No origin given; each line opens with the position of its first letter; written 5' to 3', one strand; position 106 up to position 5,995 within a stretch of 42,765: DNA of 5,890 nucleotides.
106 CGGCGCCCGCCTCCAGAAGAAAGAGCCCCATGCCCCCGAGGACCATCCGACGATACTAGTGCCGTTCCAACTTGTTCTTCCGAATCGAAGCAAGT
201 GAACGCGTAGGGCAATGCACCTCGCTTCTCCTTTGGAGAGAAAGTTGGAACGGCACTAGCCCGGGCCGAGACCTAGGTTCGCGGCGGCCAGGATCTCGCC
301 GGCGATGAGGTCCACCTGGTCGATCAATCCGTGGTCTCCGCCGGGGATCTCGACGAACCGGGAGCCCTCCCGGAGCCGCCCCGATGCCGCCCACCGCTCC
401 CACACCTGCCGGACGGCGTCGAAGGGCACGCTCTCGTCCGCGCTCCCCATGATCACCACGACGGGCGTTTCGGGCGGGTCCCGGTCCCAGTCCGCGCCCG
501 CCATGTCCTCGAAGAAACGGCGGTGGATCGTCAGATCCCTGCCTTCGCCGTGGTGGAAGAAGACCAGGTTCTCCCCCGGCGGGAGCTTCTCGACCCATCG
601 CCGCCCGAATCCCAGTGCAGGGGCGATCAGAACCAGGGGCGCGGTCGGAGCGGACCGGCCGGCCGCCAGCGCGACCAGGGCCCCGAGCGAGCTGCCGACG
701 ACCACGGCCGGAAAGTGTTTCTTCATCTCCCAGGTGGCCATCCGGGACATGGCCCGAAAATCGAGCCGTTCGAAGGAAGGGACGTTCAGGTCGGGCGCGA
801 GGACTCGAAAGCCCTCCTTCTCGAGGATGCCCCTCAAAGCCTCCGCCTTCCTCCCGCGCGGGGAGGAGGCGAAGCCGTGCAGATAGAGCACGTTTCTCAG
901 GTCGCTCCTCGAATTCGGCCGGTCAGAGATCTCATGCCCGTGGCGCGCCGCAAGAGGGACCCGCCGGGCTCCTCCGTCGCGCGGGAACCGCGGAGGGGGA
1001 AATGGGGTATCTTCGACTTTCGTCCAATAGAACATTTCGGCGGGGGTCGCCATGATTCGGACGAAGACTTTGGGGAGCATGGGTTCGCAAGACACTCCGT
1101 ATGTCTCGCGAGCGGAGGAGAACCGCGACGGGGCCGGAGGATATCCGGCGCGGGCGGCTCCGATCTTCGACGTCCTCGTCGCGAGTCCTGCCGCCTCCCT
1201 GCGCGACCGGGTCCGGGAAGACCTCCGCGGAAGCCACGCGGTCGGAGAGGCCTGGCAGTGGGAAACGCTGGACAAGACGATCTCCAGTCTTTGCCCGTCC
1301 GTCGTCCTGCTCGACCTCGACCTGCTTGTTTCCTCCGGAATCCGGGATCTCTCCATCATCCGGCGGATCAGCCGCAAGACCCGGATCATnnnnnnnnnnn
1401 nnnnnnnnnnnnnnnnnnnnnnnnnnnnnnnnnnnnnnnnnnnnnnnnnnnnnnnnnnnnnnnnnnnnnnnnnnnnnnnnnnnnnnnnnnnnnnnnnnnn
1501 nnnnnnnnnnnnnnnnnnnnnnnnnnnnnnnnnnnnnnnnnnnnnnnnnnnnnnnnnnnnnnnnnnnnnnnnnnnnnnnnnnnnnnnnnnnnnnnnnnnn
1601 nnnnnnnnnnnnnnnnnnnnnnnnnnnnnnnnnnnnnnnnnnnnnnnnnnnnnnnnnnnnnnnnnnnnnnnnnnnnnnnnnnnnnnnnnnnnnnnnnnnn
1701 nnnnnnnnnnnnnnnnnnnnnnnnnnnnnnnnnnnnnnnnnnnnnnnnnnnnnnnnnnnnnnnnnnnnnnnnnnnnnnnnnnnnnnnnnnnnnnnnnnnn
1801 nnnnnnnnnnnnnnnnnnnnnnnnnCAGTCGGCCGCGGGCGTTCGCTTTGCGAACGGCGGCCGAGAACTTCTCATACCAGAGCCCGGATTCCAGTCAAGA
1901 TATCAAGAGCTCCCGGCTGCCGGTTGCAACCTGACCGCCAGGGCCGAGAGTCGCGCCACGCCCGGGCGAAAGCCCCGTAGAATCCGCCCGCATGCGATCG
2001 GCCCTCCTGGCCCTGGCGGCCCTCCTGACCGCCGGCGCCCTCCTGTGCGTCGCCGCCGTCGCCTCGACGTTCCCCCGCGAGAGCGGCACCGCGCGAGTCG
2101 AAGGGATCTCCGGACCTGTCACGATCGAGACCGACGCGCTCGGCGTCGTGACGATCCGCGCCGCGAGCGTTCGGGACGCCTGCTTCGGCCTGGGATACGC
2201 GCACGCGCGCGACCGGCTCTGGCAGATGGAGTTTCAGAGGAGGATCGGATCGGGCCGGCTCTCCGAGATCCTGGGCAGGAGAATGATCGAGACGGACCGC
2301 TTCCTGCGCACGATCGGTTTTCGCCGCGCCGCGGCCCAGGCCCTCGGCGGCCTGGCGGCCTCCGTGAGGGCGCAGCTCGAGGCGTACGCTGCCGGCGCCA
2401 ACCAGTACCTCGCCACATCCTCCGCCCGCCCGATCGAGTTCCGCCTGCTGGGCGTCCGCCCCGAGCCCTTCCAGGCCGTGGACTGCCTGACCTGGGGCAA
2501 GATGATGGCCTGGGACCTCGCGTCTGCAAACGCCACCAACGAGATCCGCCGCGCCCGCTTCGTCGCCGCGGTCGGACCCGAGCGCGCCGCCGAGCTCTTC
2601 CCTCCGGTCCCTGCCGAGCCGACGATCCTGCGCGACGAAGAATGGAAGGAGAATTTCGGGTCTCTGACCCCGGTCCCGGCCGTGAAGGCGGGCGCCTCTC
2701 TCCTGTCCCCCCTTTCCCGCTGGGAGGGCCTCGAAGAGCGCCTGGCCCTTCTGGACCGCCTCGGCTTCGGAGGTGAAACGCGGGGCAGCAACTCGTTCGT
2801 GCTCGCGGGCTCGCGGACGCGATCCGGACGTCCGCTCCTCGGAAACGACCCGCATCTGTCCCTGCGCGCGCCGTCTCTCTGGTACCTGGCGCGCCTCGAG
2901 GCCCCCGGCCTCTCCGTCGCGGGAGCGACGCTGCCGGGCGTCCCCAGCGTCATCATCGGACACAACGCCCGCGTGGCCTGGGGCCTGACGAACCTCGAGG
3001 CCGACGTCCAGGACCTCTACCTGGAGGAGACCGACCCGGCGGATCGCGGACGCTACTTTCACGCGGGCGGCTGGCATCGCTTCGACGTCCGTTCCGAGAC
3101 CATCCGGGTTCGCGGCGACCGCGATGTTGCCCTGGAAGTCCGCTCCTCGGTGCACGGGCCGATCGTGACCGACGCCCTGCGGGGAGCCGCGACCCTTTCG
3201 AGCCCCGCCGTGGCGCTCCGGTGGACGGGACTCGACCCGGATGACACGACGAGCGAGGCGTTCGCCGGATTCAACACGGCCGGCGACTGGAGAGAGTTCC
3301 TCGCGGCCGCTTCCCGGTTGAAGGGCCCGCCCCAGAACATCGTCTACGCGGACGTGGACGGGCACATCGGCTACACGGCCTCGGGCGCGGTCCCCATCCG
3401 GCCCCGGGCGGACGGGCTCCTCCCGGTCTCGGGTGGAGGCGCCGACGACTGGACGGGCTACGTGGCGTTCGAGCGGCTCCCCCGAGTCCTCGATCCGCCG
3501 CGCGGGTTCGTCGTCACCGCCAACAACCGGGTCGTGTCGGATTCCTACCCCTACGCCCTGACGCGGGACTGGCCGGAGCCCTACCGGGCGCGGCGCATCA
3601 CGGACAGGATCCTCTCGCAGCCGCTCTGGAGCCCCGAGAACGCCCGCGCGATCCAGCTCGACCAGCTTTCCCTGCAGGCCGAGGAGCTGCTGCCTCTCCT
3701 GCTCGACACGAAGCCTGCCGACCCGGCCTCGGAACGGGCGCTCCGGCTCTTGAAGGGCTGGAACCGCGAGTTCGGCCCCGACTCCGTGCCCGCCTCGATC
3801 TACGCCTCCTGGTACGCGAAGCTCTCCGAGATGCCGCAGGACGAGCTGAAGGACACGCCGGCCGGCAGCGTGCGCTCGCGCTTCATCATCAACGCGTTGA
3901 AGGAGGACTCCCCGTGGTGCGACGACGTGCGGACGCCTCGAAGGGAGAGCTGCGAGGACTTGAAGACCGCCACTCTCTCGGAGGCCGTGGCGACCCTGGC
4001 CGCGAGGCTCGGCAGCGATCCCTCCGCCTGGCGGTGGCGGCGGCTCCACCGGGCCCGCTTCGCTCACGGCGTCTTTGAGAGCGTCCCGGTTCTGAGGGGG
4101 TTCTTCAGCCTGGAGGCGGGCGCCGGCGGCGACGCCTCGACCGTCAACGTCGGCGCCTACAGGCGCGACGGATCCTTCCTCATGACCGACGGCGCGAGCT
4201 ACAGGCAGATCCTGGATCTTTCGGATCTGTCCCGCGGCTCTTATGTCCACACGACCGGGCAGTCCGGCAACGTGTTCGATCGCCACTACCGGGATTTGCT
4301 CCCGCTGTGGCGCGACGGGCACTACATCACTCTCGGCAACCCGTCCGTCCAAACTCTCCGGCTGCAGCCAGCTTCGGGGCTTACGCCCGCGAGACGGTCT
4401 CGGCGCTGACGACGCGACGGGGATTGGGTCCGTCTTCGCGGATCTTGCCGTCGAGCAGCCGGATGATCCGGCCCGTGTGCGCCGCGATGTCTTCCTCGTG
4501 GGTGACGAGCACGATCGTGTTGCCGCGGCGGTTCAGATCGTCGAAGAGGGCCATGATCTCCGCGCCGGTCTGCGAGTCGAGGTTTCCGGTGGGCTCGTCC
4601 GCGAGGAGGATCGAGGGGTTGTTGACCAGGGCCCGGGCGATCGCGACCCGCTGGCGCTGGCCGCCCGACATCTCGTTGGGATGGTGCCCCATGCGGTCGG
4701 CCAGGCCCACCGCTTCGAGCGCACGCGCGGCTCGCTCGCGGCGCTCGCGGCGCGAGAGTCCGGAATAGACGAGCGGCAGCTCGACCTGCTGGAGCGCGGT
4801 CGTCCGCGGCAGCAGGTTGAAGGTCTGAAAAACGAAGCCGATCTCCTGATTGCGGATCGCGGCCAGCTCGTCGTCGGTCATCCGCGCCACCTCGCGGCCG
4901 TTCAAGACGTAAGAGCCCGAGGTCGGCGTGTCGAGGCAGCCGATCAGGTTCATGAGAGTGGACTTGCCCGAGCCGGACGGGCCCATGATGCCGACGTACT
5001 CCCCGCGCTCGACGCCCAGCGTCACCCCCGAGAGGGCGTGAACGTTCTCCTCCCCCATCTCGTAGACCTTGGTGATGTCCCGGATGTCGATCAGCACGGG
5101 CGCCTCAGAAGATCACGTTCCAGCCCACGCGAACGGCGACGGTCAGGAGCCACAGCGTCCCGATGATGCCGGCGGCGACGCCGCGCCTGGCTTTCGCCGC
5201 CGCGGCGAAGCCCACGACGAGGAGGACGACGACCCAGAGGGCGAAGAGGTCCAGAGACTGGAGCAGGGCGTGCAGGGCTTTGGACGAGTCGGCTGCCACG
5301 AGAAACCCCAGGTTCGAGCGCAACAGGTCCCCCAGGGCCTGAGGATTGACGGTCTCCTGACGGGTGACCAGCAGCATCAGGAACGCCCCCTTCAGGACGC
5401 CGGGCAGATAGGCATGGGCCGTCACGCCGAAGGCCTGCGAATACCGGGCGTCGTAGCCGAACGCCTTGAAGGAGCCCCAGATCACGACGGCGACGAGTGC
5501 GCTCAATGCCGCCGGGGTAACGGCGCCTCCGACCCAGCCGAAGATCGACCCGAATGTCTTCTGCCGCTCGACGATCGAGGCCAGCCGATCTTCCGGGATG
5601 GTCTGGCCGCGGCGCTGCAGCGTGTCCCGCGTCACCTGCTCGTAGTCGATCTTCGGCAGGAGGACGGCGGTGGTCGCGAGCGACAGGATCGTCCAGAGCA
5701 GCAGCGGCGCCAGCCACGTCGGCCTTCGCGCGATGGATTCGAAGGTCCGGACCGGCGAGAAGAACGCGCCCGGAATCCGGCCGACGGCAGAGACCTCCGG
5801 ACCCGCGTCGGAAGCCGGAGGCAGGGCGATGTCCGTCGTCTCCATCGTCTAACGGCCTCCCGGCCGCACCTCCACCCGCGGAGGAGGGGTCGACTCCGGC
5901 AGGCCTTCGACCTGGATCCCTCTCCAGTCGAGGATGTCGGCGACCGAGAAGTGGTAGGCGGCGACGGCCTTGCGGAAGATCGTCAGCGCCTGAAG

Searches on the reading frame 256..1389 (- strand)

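Call 33: search_protein_families(library=pfam, proteins=[window:256-1389:-], max_evalue=0.00001)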
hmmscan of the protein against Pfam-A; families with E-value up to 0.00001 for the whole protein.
window:256-1389:- (377 aa): 3 families
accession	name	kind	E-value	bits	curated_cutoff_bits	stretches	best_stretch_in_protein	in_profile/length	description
PF05728.18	UPF0227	-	2.8e-12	47.4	21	1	167-271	2-103/187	Uncharacterised protein family (UPF0227)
PF12697.13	Abhydrolase_6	-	2.8e-08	35.1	26.3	1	167-358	1-210/217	Alpha/beta hydrolase family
PF12146.15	Hydrolase_4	-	6.3e-06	26.1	27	0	205-265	54-117/239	Serine aminopeptidase, S33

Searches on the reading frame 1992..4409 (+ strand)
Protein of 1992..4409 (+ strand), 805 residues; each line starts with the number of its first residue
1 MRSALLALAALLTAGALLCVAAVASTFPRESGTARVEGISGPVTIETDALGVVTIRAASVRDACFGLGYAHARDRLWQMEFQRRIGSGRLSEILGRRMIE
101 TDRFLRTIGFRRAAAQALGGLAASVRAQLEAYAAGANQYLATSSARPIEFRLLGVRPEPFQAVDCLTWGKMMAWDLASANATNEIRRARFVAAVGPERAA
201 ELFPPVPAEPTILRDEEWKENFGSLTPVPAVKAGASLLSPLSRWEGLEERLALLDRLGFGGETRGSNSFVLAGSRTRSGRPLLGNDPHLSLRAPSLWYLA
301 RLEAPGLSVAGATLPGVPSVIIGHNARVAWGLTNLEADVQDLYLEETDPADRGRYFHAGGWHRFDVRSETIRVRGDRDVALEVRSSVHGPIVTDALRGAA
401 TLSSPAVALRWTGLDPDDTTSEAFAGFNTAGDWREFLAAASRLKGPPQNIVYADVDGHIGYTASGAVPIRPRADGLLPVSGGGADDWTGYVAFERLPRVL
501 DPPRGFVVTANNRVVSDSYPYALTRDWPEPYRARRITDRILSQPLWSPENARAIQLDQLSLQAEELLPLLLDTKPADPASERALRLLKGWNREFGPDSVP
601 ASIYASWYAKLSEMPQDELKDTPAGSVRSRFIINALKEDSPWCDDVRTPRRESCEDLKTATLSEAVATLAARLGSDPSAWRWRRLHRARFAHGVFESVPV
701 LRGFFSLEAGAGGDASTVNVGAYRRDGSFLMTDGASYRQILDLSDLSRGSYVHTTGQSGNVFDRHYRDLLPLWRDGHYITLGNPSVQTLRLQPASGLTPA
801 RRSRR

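Call 33: search_protein_families(library=pfam, proteins=[window:1992-4409:+], max_evalue=0.00001)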
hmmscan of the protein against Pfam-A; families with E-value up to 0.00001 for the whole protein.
window:1992-4409:+ (805 aa): 1 family
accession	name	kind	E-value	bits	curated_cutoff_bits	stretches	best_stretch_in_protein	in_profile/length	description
PF01804.23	Penicil_amidase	-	2.1e-230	767.8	21.3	1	42-781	1-666/675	Penicillin amidase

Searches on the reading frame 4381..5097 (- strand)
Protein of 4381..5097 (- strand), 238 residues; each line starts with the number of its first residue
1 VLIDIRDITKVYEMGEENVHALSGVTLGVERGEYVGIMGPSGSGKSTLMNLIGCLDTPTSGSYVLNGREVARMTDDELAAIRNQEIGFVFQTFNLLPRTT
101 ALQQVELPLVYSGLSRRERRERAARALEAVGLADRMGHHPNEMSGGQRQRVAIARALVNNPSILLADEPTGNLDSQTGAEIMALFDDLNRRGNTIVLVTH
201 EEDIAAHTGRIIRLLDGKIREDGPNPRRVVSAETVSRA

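Call 33: search_protein_families(library=pfam, proteins=[window:4381-5097:-], max_evalue=0.00001)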
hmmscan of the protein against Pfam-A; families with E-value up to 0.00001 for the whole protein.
window:4381-5097:- (238 aa): 2 families
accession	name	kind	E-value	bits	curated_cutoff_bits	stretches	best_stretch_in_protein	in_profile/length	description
PF00005.33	ABC_tran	-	1.2e-35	123.5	25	1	22-170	1-136/137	ABC transporter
PF13304.12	AAA_21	-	3.2e-06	27.9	27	0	36-89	3-73/304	AAA domain, putative AbiEii toxin, Type IV TA system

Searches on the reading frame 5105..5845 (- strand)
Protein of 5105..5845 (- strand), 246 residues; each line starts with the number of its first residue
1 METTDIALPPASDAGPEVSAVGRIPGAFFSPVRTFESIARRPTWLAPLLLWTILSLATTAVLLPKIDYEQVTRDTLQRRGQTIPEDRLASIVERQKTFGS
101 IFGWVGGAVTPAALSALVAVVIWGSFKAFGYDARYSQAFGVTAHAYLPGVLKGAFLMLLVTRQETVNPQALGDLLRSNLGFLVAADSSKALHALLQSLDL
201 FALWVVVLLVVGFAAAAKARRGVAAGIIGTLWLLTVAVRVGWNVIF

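Call 33: search_protein_families(library=pfam, proteins=[window:5105-5845:-], max_evalue=0.00001)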
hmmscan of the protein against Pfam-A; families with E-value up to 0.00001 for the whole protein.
window:5105-5845:- (246 aa): 1 family
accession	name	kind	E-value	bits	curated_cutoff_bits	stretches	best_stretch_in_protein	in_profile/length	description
PF04893.22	Yip1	-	8.2e-15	55.5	28.6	1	27-237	3-168/173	Yip1 domain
